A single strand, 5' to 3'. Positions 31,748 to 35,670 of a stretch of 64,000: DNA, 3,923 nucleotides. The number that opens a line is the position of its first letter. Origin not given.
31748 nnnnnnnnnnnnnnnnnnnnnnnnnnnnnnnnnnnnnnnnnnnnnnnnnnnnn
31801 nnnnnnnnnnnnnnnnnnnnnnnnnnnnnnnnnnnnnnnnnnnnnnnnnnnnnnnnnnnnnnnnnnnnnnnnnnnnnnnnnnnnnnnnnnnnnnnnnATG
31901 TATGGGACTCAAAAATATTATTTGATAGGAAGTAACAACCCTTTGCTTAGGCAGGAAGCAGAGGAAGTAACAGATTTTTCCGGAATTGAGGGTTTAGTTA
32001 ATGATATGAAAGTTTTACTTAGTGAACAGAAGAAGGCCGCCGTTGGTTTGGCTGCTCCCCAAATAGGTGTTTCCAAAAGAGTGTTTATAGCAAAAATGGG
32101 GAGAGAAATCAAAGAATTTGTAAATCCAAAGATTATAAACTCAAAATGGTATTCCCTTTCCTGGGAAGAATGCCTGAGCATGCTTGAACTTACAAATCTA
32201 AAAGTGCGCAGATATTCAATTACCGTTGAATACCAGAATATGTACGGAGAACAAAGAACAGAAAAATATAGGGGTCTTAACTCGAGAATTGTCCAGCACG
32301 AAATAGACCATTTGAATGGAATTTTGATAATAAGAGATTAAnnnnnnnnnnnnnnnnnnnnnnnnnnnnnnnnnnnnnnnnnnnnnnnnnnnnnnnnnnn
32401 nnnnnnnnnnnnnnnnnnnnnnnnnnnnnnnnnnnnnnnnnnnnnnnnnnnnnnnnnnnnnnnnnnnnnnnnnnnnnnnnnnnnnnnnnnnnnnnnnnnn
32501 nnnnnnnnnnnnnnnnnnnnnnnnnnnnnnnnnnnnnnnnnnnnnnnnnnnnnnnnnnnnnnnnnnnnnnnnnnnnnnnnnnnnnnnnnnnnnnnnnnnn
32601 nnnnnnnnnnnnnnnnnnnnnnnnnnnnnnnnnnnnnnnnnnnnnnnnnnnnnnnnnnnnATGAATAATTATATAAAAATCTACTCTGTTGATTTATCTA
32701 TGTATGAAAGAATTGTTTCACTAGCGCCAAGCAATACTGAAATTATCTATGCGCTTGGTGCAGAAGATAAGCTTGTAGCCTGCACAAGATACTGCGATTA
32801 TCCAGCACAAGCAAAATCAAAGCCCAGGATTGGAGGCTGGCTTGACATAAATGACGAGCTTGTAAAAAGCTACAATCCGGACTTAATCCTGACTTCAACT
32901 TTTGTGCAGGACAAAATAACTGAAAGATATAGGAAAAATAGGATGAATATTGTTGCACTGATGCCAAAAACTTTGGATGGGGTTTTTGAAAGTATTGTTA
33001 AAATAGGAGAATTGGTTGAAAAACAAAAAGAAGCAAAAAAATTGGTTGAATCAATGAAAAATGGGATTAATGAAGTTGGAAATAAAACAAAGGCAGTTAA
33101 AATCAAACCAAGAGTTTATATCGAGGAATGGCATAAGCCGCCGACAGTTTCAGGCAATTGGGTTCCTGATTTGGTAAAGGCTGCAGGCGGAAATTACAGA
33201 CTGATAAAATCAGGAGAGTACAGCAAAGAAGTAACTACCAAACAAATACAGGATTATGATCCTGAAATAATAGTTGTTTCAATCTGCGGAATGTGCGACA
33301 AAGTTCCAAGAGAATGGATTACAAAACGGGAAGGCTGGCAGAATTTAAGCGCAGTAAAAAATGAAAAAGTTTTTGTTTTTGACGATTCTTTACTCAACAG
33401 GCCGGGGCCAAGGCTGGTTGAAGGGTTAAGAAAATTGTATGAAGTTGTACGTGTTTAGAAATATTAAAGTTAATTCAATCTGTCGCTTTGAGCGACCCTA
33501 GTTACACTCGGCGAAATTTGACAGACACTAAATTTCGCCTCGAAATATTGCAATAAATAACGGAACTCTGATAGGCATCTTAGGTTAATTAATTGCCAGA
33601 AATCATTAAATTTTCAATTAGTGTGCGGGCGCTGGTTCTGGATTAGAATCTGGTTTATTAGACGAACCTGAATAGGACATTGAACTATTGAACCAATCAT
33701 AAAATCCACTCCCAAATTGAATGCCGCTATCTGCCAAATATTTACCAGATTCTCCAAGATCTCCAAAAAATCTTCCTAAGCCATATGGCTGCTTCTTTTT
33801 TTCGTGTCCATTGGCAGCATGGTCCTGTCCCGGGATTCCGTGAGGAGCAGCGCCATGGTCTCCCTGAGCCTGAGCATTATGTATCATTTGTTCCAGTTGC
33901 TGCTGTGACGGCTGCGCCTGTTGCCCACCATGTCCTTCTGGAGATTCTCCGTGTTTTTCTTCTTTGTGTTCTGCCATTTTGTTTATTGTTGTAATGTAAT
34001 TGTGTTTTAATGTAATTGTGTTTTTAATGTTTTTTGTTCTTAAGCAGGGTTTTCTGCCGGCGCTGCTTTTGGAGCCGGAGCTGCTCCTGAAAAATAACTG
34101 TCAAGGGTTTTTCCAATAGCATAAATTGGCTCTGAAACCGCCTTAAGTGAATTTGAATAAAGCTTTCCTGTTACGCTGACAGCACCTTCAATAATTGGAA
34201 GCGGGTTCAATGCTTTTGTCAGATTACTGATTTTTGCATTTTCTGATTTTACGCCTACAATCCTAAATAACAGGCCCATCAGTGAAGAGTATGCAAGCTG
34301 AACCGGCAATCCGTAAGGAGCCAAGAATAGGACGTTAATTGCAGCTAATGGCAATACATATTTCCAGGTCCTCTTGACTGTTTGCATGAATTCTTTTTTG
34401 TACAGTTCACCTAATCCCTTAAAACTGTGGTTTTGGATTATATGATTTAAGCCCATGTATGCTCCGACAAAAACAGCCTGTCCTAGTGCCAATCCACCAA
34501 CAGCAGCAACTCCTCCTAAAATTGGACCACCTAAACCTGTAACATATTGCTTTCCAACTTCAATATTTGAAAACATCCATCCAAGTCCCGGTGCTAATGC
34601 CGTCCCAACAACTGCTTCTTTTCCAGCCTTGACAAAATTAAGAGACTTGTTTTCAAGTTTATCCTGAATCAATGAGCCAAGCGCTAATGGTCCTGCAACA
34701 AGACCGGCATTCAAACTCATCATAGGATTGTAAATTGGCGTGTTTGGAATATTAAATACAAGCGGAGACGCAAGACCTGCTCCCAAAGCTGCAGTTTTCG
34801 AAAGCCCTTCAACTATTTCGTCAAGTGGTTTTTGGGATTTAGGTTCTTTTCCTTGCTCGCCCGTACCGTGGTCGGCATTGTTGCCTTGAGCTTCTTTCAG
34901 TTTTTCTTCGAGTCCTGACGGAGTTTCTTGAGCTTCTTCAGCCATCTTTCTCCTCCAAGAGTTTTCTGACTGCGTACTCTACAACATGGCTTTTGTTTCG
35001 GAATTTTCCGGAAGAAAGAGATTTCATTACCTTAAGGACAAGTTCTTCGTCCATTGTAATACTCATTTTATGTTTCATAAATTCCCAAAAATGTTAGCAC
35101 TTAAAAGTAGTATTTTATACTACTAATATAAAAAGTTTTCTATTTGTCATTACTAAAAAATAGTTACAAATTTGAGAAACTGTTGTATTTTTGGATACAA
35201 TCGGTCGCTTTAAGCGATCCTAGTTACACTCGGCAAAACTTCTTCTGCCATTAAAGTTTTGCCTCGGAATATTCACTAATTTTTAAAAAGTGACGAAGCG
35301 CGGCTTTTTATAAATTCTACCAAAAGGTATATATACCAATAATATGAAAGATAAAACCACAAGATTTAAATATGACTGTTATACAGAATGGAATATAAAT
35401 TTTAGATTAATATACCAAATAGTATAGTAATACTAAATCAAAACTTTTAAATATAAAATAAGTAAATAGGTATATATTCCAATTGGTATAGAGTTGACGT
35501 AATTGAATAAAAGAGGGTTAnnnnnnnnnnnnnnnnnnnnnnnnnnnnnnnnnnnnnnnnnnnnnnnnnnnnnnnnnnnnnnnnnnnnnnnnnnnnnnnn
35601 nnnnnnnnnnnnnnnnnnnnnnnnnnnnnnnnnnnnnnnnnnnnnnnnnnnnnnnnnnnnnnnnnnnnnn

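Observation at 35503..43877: Translationally coupled four-gene module: NTPase, 832-aa polytopic membrane protein and two large orphan proteins (605 and 972 aa). Best candidate for an undescribed system.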

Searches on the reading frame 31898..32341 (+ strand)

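Call 11: search_protein_families(library=pfam, proteins=[window:31898-32341:+], max_evalue=0.001)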
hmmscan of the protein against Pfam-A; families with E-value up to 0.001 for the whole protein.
window:31898-32341:+ (147 aa): 1 family
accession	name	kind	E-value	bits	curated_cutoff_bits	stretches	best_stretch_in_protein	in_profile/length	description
PF01327.26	Pep_deformylase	-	4.1e-35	121.1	22.8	1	13-145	8-147/156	Polypeptide deformylase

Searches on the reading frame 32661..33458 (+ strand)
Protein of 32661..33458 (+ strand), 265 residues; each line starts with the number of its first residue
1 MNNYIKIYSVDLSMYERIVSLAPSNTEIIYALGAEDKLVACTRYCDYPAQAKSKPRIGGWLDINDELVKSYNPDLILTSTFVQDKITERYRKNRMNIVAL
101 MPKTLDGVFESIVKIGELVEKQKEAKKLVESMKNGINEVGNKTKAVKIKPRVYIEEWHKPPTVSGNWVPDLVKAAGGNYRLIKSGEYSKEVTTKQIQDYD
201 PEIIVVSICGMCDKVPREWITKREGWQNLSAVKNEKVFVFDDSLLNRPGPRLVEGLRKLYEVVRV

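Call 11: search_protein_families(library=pfam, proteins=[window:32661-33458:+], max_evalue=0.001)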
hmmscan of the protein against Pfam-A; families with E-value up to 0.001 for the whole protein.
window:32661-33458:+ (265 aa): 1 family
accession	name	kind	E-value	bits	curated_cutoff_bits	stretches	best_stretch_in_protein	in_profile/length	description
PF01497.23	Peripla_BP_2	-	1.3e-33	116.8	27.5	1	18-243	1-234/235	Periplasmic binding protein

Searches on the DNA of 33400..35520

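Call 104: search_rna_families(source=window, start=33400, end=35520, threshold=evalue, max_evalue=1)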
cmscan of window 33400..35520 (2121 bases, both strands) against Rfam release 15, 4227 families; matches with E-value up to 1: 1.
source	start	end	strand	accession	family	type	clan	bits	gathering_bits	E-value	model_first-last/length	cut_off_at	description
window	33907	33995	-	RF01675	CrcZ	Gene; sRNA;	-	13.6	95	0.73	1-398/398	no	Pseudomonas sRNA CrcZ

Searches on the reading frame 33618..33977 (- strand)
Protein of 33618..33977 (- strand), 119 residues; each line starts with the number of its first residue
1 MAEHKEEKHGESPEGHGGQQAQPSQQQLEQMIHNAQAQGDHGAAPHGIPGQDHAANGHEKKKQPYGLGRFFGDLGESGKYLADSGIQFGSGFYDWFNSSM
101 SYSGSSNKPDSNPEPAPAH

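Call 40: search_protein_families(library=phrogs, proteins=[window:33618-33977:-], max_evalue=0.1)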
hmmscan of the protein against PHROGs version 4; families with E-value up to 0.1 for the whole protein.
window:33618-33977:- (119 aa): 0 families

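Call 89: search_protein_families(library=pfam, proteins=[window:33618-33977:-], max_evalue=1)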
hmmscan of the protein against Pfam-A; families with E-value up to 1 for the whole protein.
window:33618-33977:- (119 aa): 0 families

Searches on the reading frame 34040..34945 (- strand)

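Call 11: search_protein_families(library=pfam, proteins=[window:34040-34945:-], max_evalue=0.001)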
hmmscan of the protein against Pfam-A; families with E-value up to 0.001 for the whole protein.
window:34040-34945:- (301 aa): 0 families

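Call 40: search_protein_families(library=phrogs, proteins=[window:34040-34945:-], max_evalue=0.1)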
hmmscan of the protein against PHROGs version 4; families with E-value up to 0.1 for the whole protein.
window:34040-34945:- (301 aa): 0 families

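Call 89: search_protein_families(library=pfam, proteins=[window:34040-34945:-], max_evalue=1)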
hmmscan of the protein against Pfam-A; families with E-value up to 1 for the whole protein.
window:34040-34945:- (301 aa): 1 family
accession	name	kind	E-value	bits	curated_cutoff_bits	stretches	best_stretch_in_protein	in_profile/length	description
PF04117.17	Mpv17_PMP22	-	0.0034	17.8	27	1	169-226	2-56/62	Mpv17 / PMP22 family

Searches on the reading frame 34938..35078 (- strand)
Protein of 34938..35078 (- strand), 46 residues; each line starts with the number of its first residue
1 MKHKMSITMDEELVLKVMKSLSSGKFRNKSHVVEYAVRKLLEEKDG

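Call 89: search_protein_families(library=pfam, proteins=[window:34938-35078:-], max_evalue=1)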
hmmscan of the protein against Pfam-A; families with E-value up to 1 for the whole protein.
window:34938-35078:- (46 aa): 4 families
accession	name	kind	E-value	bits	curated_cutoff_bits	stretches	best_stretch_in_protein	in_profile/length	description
PF09957.15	VapB_antitoxin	-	0.056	13.8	23.4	1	7-44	5-39/47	Bacterial antitoxin of type II TA system, VapB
PF05068.17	MtlR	-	0.071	13.5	25.2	1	11-44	23-56/165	Mannitol repressor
PF03693.20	ParD_antitoxin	-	0.079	13.8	21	1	3-45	3-44/81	Bacterial antitoxin of ParD toxin-antitoxin type II system and RHH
PF09444.15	MRC1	-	0.12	13.4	25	1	2-31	60-88/141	MRC1-like domain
